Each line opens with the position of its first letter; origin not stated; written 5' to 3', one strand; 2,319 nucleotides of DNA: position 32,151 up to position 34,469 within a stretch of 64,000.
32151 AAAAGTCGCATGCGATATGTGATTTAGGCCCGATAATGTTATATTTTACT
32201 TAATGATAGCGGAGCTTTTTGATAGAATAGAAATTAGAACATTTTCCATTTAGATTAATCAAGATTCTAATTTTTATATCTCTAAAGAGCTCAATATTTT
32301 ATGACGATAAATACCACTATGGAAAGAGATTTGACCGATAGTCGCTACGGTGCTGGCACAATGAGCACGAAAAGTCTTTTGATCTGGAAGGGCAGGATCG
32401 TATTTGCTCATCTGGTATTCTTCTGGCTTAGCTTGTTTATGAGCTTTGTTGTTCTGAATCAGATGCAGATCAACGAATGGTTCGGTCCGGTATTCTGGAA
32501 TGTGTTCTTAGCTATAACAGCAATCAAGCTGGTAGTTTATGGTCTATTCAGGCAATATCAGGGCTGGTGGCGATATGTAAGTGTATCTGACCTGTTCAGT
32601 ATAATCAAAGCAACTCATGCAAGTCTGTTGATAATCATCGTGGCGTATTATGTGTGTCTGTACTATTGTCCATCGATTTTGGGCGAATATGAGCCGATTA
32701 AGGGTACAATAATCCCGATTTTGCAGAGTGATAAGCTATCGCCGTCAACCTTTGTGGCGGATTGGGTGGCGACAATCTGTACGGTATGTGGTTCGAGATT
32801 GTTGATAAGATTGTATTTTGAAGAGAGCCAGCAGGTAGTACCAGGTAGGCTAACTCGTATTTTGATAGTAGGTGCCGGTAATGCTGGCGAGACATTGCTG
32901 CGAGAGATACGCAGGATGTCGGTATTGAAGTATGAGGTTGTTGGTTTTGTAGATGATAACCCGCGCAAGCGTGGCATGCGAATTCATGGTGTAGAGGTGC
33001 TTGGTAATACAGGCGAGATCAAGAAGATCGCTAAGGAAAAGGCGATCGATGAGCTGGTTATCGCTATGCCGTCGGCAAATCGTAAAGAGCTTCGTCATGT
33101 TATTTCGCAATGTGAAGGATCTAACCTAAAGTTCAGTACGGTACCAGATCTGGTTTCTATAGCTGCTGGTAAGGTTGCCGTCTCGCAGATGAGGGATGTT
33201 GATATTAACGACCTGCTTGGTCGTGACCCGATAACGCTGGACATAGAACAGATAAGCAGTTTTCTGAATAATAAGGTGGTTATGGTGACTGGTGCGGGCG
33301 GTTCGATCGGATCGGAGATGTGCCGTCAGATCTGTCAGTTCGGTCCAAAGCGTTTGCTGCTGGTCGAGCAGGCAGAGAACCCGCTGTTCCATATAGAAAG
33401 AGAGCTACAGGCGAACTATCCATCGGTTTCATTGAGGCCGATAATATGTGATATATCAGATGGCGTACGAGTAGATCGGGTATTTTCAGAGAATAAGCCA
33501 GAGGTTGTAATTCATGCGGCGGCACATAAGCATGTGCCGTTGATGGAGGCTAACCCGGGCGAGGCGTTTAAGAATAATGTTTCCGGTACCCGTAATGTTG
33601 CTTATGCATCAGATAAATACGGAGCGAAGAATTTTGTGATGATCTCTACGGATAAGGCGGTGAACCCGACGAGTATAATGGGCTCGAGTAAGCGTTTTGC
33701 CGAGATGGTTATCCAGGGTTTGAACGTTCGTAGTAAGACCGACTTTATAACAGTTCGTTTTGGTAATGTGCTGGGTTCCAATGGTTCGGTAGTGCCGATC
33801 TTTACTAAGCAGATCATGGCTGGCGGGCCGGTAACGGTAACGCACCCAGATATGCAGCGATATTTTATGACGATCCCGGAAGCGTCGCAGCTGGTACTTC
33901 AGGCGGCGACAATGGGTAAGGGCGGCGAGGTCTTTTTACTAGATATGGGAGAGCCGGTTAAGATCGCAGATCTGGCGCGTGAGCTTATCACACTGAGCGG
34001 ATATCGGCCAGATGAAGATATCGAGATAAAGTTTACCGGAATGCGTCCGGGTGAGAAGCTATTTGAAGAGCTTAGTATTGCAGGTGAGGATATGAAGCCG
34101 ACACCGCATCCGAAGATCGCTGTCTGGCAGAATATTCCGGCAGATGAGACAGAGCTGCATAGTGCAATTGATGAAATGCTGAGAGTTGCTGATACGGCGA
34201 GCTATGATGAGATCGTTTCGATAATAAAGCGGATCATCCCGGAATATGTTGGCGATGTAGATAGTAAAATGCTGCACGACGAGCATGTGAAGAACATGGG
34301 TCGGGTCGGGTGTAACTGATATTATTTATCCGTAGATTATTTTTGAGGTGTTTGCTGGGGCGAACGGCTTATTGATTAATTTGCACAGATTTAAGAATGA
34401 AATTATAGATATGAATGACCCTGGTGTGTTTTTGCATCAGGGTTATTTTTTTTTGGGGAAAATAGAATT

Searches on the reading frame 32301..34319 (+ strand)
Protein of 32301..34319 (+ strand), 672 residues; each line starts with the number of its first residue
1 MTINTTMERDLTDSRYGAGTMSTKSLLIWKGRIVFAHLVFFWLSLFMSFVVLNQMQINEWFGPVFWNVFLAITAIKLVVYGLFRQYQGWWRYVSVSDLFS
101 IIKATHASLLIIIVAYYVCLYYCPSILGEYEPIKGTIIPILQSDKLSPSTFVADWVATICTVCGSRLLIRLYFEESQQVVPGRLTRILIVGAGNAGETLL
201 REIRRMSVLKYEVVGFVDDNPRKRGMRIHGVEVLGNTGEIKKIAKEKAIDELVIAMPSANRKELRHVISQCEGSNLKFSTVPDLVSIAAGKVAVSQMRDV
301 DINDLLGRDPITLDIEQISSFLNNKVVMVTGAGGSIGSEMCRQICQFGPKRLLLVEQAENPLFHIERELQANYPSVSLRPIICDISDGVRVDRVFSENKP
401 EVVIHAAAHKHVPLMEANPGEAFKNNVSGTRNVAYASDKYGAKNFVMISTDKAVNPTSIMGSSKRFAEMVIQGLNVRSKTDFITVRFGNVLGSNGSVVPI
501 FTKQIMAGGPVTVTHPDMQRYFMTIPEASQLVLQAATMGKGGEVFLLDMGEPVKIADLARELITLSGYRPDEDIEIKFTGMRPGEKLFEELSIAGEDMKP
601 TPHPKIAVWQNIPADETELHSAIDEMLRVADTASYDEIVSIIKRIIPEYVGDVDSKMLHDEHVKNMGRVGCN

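Call 40: find_homologous_proteins(query=window:32301-34319:+, max_evalue=1e-50)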
Query window:32301-34319:+ (672 aa): 7999 proteins with E <= 1e-50 among 8000 candidates; the best 120 are listed.
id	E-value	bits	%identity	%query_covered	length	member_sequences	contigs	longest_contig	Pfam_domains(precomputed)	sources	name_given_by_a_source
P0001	0.0e+0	1521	100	100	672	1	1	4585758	PF08659.17,PF17836.8,PF13727.13,PF04321.24,PF16363.12,PF02719.22,PF01073.26,PF00106.32,PF01370.28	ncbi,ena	-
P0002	0.0e+0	1309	87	96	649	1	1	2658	PF08659.17,PF17836.8,PF13727.13,PF04321.24,PF16363.12,PF02719.22,PF01073.26,PF00106.32,PF01370.28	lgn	-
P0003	0.0e+0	1245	83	99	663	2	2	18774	PF08659.17,PF13727.13,PF04321.24,PF16363.12,PF02719.22,PF01073.26,PF00106.32,PF01370.28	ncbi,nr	ncbi:MAG: polysaccharide biosynthesis protein [Sedimentisphaerales bacterium]|nr:polysaccharide bios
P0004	0.0e+0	1201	80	99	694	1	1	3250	PF08659.17,PF13727.13,PF04321.24,PF16363.12,PF02719.22,PF01073.26,PF00106.32,PF01370.28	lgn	-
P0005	0.0e+0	1192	80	97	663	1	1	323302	PF08659.17,PF17836.8,PF13727.13,PF04321.24,PF16363.12,PF02719.22,PF01073.26,PF00106.32,PF01370.28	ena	-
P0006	0.0e+0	1192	79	99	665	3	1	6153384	PF08659.17,PF17836.8,PF13727.13,PF04321.24,PF16363.12,PF02719.22,PF01073.26,PF22674.3,PF00106.32,PF01370.28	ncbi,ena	-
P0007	0.0e+0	1179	78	99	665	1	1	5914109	PF08659.17,PF13727.13,PF04321.24,PF16363.12,PF02719.22,PF01073.26,PF22674.3,PF00106.32,PF01370.28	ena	-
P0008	0.0e+0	1162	77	99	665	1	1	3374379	PF08659.17,PF13727.13,PF04321.24,PF16363.12,PF02719.22,PF01073.26,PF22674.3,PF00106.32,PF01370.28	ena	-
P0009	4.9e-279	945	66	96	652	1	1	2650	PF17836.8,PF13727.13,PF04321.24,PF16363.12,PF02719.22,PF01073.26,PF01370.28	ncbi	-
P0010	1.0e-274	931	63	97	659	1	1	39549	PF17836.8,PF13727.13,PF04321.24,PF16363.12,PF02719.22,PF01073.26,PF01370.28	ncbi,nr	ncbi:MAG: polysaccharide biosynthesis protein [Sedimentisphaerales bacterium]|nr:polysaccharide bios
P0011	1.7e-273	927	65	94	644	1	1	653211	PF13727.13,PF04321.24,PF16363.12,PF02719.22,PF01073.26,PF00106.32,PF01370.28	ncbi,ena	-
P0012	3.5e-273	926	64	95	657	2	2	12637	PF17836.8,PF01408.29,PF13727.13,PF04321.24,PF16363.12,PF02719.22,PF01073.26,PF00106.32,PF01370.28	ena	-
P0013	7.9e-273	925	64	94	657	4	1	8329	PF17836.8,PF01408.29,PF13727.13,PF04321.24,PF16363.12,PF02719.22,PF01073.26,PF00106.32,PF01370.28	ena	-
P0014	9.0e-273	925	64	95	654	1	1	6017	PF01408.29,PF13727.13,PF04321.24,PF16363.12,PF02719.22,PF01073.26,PF00106.32,PF01370.28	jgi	-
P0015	2.8e-272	923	65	94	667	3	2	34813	PF13727.13,PF04321.24,PF16363.12,PF02719.22,PF01073.26,PF01370.28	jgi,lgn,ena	-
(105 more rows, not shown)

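Call 41: find_encoding_contigs(protein=P0001, flank=1000, max_places=2)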
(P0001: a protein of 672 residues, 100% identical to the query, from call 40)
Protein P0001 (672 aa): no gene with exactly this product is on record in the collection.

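Call 42: find_encoding_contigs(protein=P0003, flank=10000, max_places=2)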
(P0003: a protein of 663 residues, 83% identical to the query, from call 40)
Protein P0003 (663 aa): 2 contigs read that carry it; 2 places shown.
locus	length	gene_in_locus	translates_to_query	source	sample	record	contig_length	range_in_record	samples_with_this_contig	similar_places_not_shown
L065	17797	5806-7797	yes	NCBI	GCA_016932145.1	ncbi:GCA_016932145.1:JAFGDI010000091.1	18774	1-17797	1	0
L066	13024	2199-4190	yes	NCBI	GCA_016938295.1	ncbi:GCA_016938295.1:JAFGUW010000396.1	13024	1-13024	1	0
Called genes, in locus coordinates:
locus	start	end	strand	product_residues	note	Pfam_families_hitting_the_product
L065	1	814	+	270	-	PF01966:HD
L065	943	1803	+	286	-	PF13277:YmdB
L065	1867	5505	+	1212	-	-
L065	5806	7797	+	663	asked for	PF13727:CoA_binding_3, PF00106:adh_short (weak), PF01073:3Beta_HSD, PF01370:Epimerase, PF02719:Polysacc_synt_2, PF04321:RmlD_sub_bind, PF08659:KR (weak), PF16363:GDP_Man_Dehyd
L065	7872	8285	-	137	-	PF01814:Hemerythrin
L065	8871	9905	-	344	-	PF02985:HEAT (faint), PF13646:HEAT_2 (weak)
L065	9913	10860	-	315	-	PF00535:Glycos_transf_2, PF10111:Glyco_tranf_2_2, PF13641:Glyco_tranf_2_3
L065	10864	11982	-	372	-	PF00534:Glycos_transf_1, PF13692:Glyco_trans_1_4, PF13524:Glyco_trans_1_2 (weak)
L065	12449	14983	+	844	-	PF01751:Toprim, PF01131:Topoisom_bac, PF01396:Zn_ribbon_Top1, PF07754:Ribosomal_aS21 (faint), PF01396:Zn_ribbon_Top1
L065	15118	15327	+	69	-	-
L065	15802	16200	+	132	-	-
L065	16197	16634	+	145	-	PF11008:DUF2846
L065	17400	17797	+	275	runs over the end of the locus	PF01370:Epimerase, PF04321:RmlD_sub_bind, PF16363:GDP_Man_Dehyd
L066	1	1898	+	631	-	?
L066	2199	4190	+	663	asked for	PF13727:CoA_binding_3, PF00106:adh_short (weak), PF01073:3Beta_HSD, PF01370:Epimerase, PF02719:Polysacc_synt_2, PF04321:RmlD_sub_bind, PF08659:KR (weak), PF16363:GDP_Man_Dehyd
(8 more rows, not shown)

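Call 43: find_encoding_contigs(protein=P0006, flank=10000, max_places=2)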
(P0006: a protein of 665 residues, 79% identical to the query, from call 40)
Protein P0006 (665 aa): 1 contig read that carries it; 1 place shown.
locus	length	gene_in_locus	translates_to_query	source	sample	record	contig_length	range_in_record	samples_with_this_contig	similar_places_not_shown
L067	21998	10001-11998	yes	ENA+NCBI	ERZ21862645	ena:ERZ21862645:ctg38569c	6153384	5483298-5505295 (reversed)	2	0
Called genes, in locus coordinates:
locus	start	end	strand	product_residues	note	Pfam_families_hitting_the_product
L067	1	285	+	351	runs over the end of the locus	PF04055:Radical_SAM, PF13353:Fer4_12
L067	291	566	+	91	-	-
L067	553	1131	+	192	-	PF10502:Peptidase_S26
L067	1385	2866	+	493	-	-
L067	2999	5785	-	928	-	PF04616:Glyco_hydro_43, PF17851:GH43_C2 (faint)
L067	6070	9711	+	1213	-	-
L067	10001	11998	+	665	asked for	PF13727:CoA_binding_3, PF22674:C2185-like_N, PF00106:adh_short (weak), PF01073:3Beta_HSD, PF01370:Epimerase, PF02719:Polysacc_synt_2, PF04321:RmlD_sub_bind, PF16363:GDP_Man_Dehyd, +2 more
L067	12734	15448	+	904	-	PF07602:DUF1565 (weak), PF13229:Beta_helix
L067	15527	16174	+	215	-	-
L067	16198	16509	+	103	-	-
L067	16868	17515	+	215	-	-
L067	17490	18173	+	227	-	-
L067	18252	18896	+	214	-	-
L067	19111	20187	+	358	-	PF00180:Iso_dh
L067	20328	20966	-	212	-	PF01476:LysM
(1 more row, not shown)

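Call 48: find_encoding_contigs(protein=P0002, flank=10000, max_places=3)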
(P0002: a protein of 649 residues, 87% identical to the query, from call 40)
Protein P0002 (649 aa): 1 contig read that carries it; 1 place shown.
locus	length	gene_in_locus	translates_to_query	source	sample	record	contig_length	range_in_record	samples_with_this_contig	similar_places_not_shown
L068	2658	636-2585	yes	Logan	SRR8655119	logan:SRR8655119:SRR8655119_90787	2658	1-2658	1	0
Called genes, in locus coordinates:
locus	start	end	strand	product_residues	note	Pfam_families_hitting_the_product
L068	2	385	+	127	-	?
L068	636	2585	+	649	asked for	PF13727:CoA_binding_3, PF00106:adh_short (weak), PF04321:RmlD_sub_bind, PF08659:KR (weak), PF01073:3Beta_HSD, PF01370:Epimerase, PF02719:Polysacc_synt_2, PF16363:GDP_Man_Dehyd, +1 more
